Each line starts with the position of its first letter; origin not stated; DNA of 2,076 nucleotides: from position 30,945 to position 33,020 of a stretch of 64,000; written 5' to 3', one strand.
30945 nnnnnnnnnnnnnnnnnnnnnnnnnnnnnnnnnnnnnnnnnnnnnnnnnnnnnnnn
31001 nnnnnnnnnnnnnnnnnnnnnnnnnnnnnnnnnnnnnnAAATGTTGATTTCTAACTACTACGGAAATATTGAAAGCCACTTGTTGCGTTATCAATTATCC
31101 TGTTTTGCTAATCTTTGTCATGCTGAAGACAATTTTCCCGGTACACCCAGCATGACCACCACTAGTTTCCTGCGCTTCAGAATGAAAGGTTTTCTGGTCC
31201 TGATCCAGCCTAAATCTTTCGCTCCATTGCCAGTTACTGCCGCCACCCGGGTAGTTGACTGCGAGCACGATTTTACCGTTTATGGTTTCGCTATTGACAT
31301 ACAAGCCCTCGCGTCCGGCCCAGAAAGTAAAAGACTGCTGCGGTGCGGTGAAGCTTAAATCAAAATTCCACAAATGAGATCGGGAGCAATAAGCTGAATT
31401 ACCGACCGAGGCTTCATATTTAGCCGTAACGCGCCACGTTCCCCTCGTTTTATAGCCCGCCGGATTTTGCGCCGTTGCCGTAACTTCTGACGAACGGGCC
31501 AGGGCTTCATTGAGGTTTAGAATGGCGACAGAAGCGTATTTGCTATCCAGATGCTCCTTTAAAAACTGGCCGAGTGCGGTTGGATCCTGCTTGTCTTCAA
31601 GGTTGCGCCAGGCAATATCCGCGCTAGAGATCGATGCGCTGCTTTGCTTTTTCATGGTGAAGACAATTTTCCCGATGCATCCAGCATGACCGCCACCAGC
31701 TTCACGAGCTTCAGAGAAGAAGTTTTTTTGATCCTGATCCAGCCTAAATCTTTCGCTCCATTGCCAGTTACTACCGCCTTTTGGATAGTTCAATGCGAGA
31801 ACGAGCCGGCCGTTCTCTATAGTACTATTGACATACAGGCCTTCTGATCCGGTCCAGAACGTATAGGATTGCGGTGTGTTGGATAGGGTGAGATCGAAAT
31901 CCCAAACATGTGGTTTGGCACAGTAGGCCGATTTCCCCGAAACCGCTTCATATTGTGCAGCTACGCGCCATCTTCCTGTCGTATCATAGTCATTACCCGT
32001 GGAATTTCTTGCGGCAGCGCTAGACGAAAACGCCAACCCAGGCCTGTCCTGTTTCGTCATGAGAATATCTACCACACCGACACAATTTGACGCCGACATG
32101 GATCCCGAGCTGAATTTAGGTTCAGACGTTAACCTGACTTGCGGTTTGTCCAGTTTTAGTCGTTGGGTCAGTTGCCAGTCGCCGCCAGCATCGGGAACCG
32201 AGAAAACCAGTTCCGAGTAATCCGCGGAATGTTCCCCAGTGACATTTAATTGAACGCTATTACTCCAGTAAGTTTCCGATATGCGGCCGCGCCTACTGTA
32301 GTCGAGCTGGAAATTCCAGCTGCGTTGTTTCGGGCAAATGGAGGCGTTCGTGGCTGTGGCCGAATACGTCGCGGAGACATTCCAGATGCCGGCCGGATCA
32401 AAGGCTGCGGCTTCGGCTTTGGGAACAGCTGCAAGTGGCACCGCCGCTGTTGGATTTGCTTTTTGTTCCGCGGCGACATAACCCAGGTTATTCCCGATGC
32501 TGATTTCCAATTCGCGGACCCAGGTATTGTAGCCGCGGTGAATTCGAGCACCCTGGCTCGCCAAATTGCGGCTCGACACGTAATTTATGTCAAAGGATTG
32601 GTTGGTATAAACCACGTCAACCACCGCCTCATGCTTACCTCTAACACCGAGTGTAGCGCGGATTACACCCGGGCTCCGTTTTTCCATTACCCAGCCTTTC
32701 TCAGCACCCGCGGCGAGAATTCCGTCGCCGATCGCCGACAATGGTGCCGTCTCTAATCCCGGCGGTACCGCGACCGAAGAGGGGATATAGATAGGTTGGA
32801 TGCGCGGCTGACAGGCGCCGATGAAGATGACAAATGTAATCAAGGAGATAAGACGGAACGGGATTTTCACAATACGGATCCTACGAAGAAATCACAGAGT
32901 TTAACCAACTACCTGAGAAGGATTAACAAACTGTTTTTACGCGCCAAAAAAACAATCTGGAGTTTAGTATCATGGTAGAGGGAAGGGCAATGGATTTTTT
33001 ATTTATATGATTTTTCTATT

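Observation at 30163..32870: Tandem lipoproteins built from four copies of an unrecognised ~115-aa Cys/Trp beta-domain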

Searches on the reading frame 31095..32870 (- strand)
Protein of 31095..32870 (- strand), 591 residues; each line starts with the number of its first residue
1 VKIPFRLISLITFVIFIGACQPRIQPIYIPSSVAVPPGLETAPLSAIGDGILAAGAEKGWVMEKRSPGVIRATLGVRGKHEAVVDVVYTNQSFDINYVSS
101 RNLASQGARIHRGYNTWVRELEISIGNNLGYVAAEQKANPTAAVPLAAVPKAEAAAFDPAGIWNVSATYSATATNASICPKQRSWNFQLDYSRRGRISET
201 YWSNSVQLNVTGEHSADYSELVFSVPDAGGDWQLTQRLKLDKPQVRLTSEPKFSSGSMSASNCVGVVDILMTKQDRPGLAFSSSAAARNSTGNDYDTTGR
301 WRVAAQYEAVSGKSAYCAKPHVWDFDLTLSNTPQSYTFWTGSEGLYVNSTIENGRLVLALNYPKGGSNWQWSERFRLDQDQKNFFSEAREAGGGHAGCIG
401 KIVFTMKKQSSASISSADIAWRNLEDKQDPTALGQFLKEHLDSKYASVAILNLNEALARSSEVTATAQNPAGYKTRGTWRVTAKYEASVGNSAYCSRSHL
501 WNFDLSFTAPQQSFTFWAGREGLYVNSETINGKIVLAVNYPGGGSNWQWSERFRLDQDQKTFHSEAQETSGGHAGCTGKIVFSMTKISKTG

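Call 3: search_protein_families(library=pfam, proteins=[window:31095-32870:-], max_evalue=10)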
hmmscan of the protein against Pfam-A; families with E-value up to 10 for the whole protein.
window:31095-32870:- (591 aa): 1 family
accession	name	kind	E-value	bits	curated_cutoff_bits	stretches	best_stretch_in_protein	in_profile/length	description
PF25156.2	PNGase_A_C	-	2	9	27.9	1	180-218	22-60/76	PNGase_A C-terminal domain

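Call 4: search_protein_families(library=ncbifam, proteins=[window:31095-32870:-], max_evalue=10)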
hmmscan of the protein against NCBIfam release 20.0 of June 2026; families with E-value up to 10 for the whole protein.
window:31095-32870:- (591 aa): 0 families

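Call 5: search_solved_structures(query=window:31095-32870:-, max_evalue=10)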
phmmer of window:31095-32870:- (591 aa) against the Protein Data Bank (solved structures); distinct sequences matched with E-value up to 10: 1.
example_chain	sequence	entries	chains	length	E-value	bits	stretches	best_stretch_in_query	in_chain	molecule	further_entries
9izf_R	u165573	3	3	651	1.7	10.3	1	210-242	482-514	Soluble cytochrome b562,Lysophosphatidic acid receptor 1,LgBiT tag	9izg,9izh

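Call 8: find_homologous_proteins(query=window:31095-32870:-)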
Query window:31095-32870:- (591 aa): 7 proteins with E <= 0.001 among 8000 candidates.
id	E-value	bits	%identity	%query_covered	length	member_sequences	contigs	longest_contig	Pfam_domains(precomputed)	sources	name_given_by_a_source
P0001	2.6e-296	1002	92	81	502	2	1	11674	-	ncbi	ncbi:MAG: hypothetical protein V7701_07045 [Sneathiella sp.]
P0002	4.2e-239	813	58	99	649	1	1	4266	-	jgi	jgi:hypothetical protein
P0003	8.1e-210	716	52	99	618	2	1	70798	-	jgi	-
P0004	1.2e-202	693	60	69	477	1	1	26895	-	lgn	-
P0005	2.5e-170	586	64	47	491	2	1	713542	-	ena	-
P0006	5.4e-167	575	48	99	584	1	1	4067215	-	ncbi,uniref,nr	ncbi:hypothetical protein NBZ79_06710 [Sneathiella marina]|uniref:Uncharacterized protein n=1 Tax=Sn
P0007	4.3e-128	447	51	68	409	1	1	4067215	-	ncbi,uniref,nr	ncbi:hypothetical protein NBZ79_06705 [Sneathiella marina]|uniref:Lipoprotein n=1 Tax=Sneathiella ma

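Call 34: find_encoding_contigs(protein=P0006, flank=8000, max_places=3)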
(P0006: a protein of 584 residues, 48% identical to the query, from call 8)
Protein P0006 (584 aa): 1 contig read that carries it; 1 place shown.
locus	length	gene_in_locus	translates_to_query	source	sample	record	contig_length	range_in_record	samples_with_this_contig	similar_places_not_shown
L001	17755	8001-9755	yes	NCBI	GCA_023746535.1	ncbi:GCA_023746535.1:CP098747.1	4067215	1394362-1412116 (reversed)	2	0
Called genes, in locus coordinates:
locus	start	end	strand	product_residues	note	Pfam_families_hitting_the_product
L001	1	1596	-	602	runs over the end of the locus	PF00664:ABC_membrane, PF00005:ABC_tran, PF13304:AAA_21 (faint), PF02463:SMC_N (weak)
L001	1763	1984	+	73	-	PF01197:Ribosomal_L31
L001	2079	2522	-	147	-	PF07323:DUF1465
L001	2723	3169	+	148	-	PF00011:HSP20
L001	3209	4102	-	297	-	PF00892:EamA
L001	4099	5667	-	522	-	PF00501:AMP-binding, PF13193:AMP-binding_C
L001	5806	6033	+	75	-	PF03891:DUF333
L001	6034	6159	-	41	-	-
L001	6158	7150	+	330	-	PF24827:AstE_AspA_cat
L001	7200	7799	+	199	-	PF03596:Cad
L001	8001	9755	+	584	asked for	-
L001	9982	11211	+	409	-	-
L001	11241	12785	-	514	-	PF00501:AMP-binding, PF13193:AMP-binding_C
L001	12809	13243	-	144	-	PF01643:Acyl-ACP_TE (weak), PF13279:4HBT_2, PF03061:4HBT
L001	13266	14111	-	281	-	PF01370:Epimerase, PF02719:Polysacc_synt_2 (faint), PF04321:RmlD_sub_bind, PF16363:GDP_Man_Dehyd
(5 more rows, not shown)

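Call 35: find_encoding_contigs(protein=P0005, flank=8000, max_places=3)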
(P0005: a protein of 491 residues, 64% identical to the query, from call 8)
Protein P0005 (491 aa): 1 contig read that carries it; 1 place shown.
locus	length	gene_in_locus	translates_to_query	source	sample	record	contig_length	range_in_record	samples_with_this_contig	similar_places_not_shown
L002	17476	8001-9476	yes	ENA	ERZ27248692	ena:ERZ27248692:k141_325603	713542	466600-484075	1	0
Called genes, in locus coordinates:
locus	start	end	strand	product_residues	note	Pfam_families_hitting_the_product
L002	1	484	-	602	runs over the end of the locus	PF00664:ABC_membrane, PF00005:ABC_tran, PF13304:AAA_21 (faint), PF02463:SMC_N (weak)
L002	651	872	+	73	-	PF01197:Ribosomal_L31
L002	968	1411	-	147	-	PF07323:DUF1465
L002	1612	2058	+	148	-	PF00011:HSP20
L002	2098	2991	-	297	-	PF00892:EamA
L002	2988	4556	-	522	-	PF00501:AMP-binding, PF13193:AMP-binding_C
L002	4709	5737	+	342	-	PF13483:Lactamase_B_3 (faint)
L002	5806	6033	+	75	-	PF03891:DUF333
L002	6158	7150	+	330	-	PF24827:AstE_AspA_cat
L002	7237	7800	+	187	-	PF03596:Cad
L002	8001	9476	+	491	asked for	-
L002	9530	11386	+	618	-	-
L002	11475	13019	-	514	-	PF00501:AMP-binding, PF13193:AMP-binding_C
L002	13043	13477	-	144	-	PF01643:Acyl-ACP_TE (weak), PF13279:4HBT_2, PF03061:4HBT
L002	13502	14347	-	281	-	PF01370:Epimerase, PF04321:RmlD_sub_bind, PF02719:Polysacc_synt_2, PF16363:GDP_Man_Dehyd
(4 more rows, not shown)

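Call 36: find_encoding_contigs(protein=P0003, flank=8000, max_places=3)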
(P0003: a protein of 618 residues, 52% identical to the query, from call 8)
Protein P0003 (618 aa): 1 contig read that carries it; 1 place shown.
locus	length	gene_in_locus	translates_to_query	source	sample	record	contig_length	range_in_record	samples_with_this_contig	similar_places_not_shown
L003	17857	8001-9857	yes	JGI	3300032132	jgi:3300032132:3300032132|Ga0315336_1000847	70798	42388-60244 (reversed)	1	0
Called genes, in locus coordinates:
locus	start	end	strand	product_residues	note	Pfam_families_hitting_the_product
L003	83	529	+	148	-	PF00011:HSP20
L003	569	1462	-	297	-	PF00892:EamA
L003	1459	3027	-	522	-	PF00501:AMP-binding, PF13193:AMP-binding_C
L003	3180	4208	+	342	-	PF13483:Lactamase_B_3 (faint)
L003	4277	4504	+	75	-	PF03891:DUF333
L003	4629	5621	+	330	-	PF24827:AstE_AspA_cat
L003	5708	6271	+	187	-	PF03596:Cad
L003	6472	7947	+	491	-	-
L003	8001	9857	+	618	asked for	-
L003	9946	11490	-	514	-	PF00501:AMP-binding, PF13193:AMP-binding_C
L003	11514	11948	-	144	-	PF01643:Acyl-ACP_TE (weak), PF13279:4HBT_2, PF03061:4HBT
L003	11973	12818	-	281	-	PF01370:Epimerase, PF04321:RmlD_sub_bind, PF02719:Polysacc_synt_2, PF16363:GDP_Man_Dehyd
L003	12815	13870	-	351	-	PF00106:adh_short (faint), PF01073:3Beta_HSD, PF01370:Epimerase, PF02719:Polysacc_synt_2, PF04321:RmlD_sub_bind, PF16363:GDP_Man_Dehyd, PF07993:NAD_binding_4 (weak)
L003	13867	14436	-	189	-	PF00908:dTDP_sugar_isom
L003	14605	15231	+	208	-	PF02798:GST_N, PF13409:GST_N_2, PF13417:GST_N_3, PF00043:GST_C (weak)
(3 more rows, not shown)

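Call 53: predict_structure(alignment_id=A3)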
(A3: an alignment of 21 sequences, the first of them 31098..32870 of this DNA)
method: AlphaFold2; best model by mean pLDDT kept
length: 591 residues; sequences in the alignment: 21
mean_pLDDT: 81.3   pTM: 0.34
mean pLDDT of the five models: 81.3, 79.3, 79.2, 78.6, 78.1
residues with pLDDT >= 90: 197; 70-90: 293; 50-70: 59; < 50: 42
segments of 3 or more residues with pLDDT < 50: 143-154, 277-292, 464-471
pLDDT, mean of each block of 10 residues (from residue 1): 80 79 84 90 88 96 89 92 95 93 81 94 96 85 40 61 90 69 87 79 84 77 80 68 81 56 77 65 34 73 95 76 93 84 88 85 89 82 92 75 93 70 82 93 87 79 46 79 90 82 92 92 90 85 88 81 89 77 83 43
secondary structure, 60 per line:
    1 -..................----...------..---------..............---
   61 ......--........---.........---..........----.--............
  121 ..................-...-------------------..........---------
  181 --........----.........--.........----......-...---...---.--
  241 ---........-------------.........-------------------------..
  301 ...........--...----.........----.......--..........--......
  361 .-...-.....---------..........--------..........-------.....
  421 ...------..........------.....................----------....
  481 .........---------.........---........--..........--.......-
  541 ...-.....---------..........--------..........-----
elements in order: H2-19 E24-26 H44-57 E61-66 E69-76 E80-88 E92-101 E109-111 H112-138 E162-171 E183-190 E195-203 E206-214 E219-224 E232-234 E244-251 E265-273 E299-311 E321-329 E334-340 E343-352 E355-361 E367-371 E381-390 E399-408 H416-423 H430-439 H446-466 E477-489 E499-507 E511-518 E521-530 E533-539 E545-549 E559-568 E577-586
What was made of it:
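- Confidence is low only in the linkers (call 53). Inter-domain AF2 confidence is low (pTM 0.34, call 53).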

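Call 58: fold_search(model_id=the predicted structure, library=pdb)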
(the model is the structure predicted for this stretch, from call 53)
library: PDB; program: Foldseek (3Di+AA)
matches with E <= 10: 886; with E <= 0.001: 4
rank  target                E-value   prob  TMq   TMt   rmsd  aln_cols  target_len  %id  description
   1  4qq1_C                4.6e-04  0.84  0.11  0.13  21.0       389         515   10  Crystal structure of the isotype 1 Transferrin binding protein B (TbpB) from serogroup B Neisseria meningitidis (released 2015-04-01)
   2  3hol                  5.4e-04  0.69  0.16  0.18  26.6       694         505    7  The Structure of Intact Ap-TbpB (N and C lobes) (released 2009-10-06)
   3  5kkx_A                6.3e-04  0.92  0.10  0.23  16.8       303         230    8  Crystal structure of a TbpB C-lobe mutant from Neisseria meningitidis M982 (released 2017-07-19)
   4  7e5t_B                8.4e-04  0.57  0.09  0.13  19.6       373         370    8  Crystal structure of Fsa2 (released 2021-06-30)
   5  9clt_B                1.0e-03  0.30  0.11  0.12  28.1       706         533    8  Transferrin Binding Protein A in complex with transferrin binding protein B and transferrin (iron bound to N lobe only (released 2026-03-11)
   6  5kkx_B                1.1e-03  0.96  0.12  0.27  17.4       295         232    8  Crystal structure of a TbpB C-lobe mutant from Neisseria meningitidis M982 (released 2017-07-19)
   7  4o3z                  1.3e-03  0.77  0.13  0.15  24.5       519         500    8  Crystal structure of the vaccine antigen Transferrin Binding Protein B (TbpB) mutant Tyr-95-Ala from Actinobacillus pleu (released 2015-01-14)
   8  4o3w_A                1.5e-03  0.44  0.11  0.11  24.8       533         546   10  Crystal structure of the vaccine antigen Transferrin Binding Protein B (TbpB) mutant Tyr-63-Ala from Actinobacillus su (released 2015-01-14)
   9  4o3y                  1.5e-03  0.77  0.18  0.20  26.5       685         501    8  Crystal structure of the vaccine antigen Transferrin Binding Protein B (TbpB) mutant Arg-179-Glu from Actinobacillus ple (released 2015-01-14)
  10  4qq1_A                1.6e-03  0.69  0.11  0.13  20.3       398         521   10  Crystal structure of the isotype 1 Transferrin binding protein B (TbpB) from serogroup B Neisseria meningitidis (released 2015-04-01)
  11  4o49                  1.9e-03  0.66  0.17  0.19  26.6       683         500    7  Crystal structure of the vaccine antigen Transferrin Binding Protein B (TbpB) mutant Tyr-174-Ala from Actinobacillus ple (released 2015-01-14)
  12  2gum_A                2.2e-03  0.14  0.07  0.07  42.9       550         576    8  Crystal structure of the extracellular domain of glycoprotein B from Herpes Simplex Virus type I (released 2006-07-25)
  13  3nwa_B                2.3e-03  0.15  0.08  0.08  42.1       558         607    8  Glycoprotein B from Herpes simplex virus type 1, W174R mutant, low-pH (released 2010-12-01)
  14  3nwf_B                2.4e-03  0.16  0.08  0.08  41.6       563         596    8  Glycoprotein B from Herpes simplex virus type 1, low-pH (released 2010-12-01)
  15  4o3w_B                2.8e-03  0.57  0.12  0.13  25.2       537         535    7  Crystal structure of the vaccine antigen Transferrin Binding Protein B (TbpB) mutant Tyr-63-Ala from Actinobacillus su (released 2015-01-14)
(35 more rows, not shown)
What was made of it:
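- On TbpB/Slam-dependent surface lipoproteins: E 4.6e-4 to 1.6e-3, probability 0.69-0.96, but TM 0.10-0.27 (call 58).
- The top Foldseek hits of the full-length model are TbpB structures (4qq1_C E 4.6e-4; 5kkx C-lobe probability 0.92-0.96; call 58). TM-scores are 0.1-0.27 (call 58).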

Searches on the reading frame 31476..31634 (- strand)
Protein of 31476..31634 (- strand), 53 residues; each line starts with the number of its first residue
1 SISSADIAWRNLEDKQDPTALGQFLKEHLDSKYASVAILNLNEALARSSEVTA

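Call 87: search_protein_families(library=pfam, proteins=[window:31476-31634:-], max_evalue=10)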
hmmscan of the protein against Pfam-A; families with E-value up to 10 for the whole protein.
seq(53 aa): 0 families
